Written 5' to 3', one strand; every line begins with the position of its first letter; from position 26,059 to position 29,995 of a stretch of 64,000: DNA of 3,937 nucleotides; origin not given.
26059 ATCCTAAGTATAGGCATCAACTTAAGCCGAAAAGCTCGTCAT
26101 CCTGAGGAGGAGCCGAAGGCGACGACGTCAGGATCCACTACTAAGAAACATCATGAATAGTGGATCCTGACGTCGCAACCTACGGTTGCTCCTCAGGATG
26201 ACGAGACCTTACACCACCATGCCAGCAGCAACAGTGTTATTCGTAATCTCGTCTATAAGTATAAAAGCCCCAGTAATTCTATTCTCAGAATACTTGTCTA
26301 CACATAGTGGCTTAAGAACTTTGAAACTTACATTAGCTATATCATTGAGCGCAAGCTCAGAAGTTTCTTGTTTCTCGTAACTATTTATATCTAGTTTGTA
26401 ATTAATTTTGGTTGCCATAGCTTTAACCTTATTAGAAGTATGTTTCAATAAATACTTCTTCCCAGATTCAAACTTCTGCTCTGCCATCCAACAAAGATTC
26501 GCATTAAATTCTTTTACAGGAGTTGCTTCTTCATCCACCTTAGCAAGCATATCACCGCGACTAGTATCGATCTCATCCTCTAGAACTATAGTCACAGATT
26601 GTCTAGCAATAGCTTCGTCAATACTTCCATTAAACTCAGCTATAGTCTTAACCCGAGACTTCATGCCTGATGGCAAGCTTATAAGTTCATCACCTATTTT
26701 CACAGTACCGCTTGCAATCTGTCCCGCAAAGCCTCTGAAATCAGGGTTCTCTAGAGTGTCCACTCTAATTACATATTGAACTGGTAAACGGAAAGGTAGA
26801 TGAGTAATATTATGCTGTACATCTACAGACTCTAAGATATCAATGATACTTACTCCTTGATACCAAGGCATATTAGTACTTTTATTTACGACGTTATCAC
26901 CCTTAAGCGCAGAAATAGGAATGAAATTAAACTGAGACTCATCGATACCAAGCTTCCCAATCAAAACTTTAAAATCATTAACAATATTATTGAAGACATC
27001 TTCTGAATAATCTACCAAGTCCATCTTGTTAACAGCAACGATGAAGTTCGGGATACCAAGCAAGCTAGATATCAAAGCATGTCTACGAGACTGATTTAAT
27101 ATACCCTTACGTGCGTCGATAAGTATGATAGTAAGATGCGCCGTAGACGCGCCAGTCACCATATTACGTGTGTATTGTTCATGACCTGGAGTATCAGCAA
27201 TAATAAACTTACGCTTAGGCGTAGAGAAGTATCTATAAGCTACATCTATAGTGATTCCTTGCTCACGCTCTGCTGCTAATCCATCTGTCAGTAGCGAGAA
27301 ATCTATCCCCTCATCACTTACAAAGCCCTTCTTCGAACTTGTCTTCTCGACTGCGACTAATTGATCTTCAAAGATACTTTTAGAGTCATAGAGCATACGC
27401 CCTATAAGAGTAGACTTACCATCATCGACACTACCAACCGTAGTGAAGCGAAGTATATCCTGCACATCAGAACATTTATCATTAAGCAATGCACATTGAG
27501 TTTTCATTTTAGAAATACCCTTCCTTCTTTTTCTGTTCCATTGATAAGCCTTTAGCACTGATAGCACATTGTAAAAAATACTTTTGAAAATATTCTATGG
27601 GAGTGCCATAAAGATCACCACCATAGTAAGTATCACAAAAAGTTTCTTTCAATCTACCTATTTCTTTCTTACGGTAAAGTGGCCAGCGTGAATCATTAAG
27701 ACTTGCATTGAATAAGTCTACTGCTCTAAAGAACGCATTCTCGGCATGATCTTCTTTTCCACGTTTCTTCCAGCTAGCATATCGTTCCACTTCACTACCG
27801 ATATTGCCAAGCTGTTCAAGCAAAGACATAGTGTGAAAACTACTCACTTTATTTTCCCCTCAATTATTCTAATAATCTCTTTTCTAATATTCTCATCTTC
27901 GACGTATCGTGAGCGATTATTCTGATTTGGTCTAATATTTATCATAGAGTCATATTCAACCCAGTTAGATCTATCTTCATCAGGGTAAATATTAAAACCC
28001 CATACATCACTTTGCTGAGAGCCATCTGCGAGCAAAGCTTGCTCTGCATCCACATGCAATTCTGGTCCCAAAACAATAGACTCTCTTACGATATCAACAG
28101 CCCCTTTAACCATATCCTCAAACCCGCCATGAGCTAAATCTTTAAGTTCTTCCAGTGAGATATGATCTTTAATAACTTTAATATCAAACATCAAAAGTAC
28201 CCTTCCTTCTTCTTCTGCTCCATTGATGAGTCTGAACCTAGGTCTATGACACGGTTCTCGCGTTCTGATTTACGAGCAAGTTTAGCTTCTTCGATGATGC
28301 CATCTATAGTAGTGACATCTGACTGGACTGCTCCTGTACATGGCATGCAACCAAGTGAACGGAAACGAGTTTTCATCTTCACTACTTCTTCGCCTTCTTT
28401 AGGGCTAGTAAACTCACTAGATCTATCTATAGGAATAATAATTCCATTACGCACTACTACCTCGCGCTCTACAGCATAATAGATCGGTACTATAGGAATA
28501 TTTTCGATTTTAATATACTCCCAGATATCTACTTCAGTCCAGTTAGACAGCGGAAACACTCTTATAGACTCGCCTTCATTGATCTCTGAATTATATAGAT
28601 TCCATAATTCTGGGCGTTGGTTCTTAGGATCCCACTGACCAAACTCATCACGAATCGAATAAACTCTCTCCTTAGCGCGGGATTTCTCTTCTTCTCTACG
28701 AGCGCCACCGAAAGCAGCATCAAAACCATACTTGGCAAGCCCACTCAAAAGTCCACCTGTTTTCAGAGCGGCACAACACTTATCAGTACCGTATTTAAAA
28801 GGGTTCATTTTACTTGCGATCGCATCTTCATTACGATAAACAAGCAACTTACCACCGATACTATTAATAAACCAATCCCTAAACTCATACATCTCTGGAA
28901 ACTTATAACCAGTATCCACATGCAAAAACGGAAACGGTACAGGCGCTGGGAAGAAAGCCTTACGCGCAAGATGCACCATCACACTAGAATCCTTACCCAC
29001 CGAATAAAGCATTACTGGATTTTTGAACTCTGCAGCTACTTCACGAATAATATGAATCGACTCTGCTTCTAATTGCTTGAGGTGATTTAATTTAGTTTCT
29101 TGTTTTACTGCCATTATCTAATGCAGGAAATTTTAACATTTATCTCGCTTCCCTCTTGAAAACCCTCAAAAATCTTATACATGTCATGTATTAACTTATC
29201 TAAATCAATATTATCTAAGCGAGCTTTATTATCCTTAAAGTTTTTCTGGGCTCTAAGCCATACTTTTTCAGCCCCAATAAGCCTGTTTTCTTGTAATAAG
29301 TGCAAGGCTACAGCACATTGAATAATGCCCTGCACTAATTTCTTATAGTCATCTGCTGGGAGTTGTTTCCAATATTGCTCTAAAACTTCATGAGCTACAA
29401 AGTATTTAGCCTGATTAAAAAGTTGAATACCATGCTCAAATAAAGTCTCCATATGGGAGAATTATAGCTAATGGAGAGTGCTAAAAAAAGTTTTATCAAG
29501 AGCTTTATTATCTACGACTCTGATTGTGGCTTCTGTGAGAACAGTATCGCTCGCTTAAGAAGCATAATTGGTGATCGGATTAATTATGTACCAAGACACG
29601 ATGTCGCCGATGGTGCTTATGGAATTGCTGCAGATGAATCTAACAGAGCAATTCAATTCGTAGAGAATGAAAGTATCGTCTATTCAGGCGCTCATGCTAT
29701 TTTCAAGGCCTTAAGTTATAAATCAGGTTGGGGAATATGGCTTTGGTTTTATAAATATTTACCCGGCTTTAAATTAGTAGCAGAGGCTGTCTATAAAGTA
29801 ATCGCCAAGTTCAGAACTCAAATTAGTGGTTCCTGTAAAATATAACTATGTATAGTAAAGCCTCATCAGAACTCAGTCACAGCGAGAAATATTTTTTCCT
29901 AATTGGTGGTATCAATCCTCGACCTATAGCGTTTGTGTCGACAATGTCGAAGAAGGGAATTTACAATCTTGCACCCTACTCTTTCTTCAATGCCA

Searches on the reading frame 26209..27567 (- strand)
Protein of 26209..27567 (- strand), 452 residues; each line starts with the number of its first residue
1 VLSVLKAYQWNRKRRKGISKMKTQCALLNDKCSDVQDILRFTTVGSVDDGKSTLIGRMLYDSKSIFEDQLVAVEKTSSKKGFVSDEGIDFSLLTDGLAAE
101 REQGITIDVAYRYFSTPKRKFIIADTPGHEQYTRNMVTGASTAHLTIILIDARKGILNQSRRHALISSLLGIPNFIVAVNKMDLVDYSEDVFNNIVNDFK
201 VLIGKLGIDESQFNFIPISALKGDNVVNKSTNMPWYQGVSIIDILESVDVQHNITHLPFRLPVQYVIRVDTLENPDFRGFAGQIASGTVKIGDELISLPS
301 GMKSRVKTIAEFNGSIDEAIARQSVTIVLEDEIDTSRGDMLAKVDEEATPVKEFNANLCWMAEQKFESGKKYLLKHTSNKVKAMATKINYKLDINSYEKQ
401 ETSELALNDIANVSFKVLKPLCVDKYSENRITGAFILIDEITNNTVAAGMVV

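Call 45: search_protein_families(library=pfam, proteins=[window:26209-27567:-], max_evalue=0.00001)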
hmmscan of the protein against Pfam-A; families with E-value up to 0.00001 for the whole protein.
window:26209-27567:- (452 aa): 3 families
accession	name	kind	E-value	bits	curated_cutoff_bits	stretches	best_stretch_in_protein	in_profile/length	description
PF00009.33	GTP_EFTU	-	4.8e-44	150.6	26.5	1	37-227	2-176/188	Elongation factor Tu GTP binding domain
PF22594.2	GTP-eEF1A_C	-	1.2e-29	103.1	27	1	353-451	1-100/101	GTP-eEF1A C-terminal domain-like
PF01926.29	MMR_HSR1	-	3.4e-06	27.6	21.9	0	99-180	26-112/113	50S ribosome-binding GTPase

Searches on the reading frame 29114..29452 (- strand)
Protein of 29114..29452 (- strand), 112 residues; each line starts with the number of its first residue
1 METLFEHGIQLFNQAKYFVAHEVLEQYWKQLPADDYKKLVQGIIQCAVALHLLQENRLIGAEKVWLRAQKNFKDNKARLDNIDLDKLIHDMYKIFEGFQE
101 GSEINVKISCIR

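Call 46: search_protein_families(library=pfam, proteins=[window:29114-29452:-], max_evalue=0.00001)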
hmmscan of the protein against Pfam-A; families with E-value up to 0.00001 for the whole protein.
window:29114-29452:- (112 aa): 1 family
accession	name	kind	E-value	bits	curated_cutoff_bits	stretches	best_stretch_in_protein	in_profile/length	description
PF03745.19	DUF309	-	4.6e-20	71.5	27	1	5-63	1-58/59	Domain of unknown function (DUF309)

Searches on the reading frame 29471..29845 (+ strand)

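Call 46: search_protein_families(library=pfam, proteins=[window:29471-29845:+], max_evalue=0.00001)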
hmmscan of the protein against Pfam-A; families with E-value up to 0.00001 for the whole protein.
window:29471-29845:+ (124 aa): 1 family
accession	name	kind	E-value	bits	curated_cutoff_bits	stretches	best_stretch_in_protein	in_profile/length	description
PF04134.17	DCC1-like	-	6.6e-15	56.8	27.8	1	13-120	1-112/113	DCC1-like thiol-disulfide oxidoreductase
